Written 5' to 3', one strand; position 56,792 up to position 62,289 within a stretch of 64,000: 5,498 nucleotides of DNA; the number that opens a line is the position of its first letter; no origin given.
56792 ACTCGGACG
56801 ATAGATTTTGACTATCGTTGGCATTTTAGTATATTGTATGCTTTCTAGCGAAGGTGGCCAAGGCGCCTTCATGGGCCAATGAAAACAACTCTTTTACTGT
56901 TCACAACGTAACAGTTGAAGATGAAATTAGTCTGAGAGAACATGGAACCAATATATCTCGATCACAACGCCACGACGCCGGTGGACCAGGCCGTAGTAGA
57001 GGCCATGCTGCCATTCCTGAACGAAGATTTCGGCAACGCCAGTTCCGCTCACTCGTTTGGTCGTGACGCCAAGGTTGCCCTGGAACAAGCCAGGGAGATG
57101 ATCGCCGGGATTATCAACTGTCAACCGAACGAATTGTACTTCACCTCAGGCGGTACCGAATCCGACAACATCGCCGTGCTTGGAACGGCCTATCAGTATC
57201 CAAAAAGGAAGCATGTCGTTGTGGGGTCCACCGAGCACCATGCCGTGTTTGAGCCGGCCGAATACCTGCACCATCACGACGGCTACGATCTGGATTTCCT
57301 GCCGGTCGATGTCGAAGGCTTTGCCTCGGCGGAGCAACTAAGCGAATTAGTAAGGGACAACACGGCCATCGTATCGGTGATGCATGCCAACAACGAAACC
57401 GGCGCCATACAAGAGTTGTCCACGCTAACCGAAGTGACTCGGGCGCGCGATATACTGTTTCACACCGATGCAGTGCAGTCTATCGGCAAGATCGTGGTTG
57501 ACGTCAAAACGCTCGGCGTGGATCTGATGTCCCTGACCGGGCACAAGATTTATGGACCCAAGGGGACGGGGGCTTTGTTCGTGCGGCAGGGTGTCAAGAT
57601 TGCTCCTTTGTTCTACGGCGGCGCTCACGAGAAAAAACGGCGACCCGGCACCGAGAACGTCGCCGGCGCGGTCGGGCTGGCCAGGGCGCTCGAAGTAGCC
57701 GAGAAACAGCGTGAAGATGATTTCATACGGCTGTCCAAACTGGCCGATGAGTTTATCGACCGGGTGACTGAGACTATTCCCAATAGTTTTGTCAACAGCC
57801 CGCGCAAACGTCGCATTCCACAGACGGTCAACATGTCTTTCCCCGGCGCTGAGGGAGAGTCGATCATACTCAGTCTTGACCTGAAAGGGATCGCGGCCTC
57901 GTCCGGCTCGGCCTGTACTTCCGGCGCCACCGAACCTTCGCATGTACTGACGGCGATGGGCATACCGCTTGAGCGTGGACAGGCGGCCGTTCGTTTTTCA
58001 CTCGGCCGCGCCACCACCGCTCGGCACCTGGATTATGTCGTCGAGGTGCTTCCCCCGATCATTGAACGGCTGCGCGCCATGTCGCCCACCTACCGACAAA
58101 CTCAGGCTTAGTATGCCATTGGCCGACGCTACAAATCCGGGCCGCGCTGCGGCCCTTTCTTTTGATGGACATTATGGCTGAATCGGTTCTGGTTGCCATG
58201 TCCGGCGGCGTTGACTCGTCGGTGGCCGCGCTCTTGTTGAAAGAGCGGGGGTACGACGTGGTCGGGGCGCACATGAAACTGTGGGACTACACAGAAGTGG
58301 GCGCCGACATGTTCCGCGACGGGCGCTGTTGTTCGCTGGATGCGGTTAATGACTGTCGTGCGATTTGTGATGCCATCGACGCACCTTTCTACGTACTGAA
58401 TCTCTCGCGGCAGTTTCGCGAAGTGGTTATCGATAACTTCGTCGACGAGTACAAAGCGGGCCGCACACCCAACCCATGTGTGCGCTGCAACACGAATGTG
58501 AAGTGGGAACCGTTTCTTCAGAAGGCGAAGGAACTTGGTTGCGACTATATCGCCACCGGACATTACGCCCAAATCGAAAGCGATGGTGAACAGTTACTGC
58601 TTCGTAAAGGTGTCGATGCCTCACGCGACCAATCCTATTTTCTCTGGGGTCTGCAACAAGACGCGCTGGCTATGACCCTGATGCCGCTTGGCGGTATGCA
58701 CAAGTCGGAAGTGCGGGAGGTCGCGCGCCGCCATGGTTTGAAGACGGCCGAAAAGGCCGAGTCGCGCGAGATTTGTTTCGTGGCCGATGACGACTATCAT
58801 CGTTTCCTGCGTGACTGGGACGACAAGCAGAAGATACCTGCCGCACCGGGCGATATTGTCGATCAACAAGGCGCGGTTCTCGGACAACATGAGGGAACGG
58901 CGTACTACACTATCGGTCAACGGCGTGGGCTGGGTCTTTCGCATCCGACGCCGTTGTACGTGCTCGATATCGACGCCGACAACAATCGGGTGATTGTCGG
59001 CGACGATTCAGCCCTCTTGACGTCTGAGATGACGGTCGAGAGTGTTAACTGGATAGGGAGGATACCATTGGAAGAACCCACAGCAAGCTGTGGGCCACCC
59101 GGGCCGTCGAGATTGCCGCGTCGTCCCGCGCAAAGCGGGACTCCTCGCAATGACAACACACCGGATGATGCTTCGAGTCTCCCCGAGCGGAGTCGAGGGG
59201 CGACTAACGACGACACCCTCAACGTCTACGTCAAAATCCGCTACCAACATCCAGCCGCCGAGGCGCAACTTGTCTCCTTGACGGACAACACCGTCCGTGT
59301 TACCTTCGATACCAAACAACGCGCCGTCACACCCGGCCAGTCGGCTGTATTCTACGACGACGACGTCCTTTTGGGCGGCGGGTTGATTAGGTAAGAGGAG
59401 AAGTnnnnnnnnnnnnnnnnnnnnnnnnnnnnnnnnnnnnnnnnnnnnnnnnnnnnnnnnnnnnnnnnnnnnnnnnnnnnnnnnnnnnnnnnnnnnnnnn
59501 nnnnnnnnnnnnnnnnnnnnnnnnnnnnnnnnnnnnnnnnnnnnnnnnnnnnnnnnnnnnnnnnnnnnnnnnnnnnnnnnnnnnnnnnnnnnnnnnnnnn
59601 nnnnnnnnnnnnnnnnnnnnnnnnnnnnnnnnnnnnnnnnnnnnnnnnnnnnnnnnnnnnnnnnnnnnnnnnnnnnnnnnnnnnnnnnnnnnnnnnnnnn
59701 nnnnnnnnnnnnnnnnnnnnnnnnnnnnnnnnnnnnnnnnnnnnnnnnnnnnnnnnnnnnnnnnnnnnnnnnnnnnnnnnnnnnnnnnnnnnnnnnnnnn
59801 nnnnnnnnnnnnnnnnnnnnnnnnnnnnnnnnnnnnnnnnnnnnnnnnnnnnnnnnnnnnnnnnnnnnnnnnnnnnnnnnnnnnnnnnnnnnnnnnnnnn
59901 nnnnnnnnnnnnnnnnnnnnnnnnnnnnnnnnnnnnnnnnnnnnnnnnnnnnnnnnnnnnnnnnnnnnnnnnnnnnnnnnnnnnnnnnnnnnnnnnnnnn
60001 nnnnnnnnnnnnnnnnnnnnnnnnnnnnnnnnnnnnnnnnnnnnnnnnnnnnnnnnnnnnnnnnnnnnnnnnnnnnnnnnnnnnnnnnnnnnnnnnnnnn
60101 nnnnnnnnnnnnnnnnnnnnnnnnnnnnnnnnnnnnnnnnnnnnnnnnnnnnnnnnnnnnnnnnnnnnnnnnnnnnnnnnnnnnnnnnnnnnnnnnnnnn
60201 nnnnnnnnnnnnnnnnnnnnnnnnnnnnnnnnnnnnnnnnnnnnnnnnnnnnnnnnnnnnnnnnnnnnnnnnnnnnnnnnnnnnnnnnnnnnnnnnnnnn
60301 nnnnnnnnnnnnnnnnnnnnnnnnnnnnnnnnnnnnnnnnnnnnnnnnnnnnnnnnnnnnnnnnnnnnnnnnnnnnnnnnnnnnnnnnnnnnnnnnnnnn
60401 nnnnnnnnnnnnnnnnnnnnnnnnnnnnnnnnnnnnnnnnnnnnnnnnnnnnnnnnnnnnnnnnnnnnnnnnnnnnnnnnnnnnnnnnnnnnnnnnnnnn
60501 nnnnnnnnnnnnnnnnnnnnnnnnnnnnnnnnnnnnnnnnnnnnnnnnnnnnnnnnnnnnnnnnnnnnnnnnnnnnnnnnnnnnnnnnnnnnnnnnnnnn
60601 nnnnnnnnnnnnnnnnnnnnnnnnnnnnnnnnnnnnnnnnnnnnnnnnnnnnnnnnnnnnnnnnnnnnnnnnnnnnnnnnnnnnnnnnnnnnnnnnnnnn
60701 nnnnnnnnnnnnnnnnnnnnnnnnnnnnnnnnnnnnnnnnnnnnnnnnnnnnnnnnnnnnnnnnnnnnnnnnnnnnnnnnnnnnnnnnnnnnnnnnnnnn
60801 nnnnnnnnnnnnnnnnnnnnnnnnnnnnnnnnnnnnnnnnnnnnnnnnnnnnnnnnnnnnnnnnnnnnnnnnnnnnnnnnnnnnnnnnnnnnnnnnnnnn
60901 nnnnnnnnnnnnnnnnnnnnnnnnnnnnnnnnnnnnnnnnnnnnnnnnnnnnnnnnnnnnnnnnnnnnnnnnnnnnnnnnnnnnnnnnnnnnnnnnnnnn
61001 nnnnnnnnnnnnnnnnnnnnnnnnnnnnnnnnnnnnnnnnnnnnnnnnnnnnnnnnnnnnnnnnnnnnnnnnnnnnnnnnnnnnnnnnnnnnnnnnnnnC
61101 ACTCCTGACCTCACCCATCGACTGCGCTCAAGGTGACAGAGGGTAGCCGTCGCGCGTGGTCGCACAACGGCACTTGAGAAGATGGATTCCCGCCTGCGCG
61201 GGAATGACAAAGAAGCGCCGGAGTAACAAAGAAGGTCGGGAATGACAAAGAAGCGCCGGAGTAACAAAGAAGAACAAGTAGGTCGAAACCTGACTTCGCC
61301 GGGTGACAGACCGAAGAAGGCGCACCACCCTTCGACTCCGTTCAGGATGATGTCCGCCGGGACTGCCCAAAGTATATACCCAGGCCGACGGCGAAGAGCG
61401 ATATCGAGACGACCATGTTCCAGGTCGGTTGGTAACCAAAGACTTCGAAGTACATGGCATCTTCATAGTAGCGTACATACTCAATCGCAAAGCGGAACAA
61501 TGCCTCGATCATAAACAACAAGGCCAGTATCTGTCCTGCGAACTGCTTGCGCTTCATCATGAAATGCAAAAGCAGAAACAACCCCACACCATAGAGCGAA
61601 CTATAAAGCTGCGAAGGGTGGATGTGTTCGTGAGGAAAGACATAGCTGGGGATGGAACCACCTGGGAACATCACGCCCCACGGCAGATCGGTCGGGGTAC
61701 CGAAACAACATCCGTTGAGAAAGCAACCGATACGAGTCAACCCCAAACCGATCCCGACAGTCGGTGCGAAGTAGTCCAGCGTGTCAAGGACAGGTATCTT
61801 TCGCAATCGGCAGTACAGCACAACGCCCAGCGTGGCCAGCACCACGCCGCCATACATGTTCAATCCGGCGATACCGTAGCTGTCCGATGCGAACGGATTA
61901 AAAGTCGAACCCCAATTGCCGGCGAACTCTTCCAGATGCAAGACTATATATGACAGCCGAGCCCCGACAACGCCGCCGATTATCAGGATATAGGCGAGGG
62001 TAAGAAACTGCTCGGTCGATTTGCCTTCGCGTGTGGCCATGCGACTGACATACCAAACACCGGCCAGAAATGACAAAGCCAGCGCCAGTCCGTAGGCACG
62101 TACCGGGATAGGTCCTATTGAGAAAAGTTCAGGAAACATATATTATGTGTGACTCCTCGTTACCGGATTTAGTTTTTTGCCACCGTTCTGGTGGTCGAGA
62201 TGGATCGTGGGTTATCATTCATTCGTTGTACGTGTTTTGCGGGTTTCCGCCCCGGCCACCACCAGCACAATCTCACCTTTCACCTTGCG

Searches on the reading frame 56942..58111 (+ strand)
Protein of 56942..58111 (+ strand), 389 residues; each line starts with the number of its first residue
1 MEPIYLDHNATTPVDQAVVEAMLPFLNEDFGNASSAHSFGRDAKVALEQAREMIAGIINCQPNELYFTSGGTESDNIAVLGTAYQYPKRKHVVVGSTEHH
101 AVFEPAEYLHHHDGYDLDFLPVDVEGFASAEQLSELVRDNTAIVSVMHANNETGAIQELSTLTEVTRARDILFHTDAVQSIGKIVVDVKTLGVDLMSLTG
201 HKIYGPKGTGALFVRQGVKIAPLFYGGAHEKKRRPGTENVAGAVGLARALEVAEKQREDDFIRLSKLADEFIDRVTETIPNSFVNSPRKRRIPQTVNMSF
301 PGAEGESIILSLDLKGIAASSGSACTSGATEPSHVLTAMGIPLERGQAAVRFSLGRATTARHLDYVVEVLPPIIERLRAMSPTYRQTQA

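Call 68: search_protein_families(library=pfam, proteins=[window:56942-58111:+])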
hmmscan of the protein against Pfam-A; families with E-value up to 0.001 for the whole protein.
window:56942-58111:+ (389 aa): 2 families
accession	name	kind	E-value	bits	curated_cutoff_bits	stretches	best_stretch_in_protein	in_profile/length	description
PF00266.25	Aminotran_5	-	1.2e-80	271.7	21.5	1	4-365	1-370/371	Aminotransferase class-V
PF01212.27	Beta_elim_lyase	-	0.00053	19.8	27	1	66-177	51-169/288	Beta-eliminating lyase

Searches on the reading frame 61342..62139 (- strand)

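Call 68: search_protein_families(library=pfam, proteins=[window:61342-62139:-])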
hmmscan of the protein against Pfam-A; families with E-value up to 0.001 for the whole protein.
window:61342-62139:- (265 aa): 1 family
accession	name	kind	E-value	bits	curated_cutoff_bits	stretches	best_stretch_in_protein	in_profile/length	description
PF01790.23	LGT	-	1.5e-54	185.3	24.9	1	3-256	1-238/240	Prolipoprotein diacylglyceryl transferase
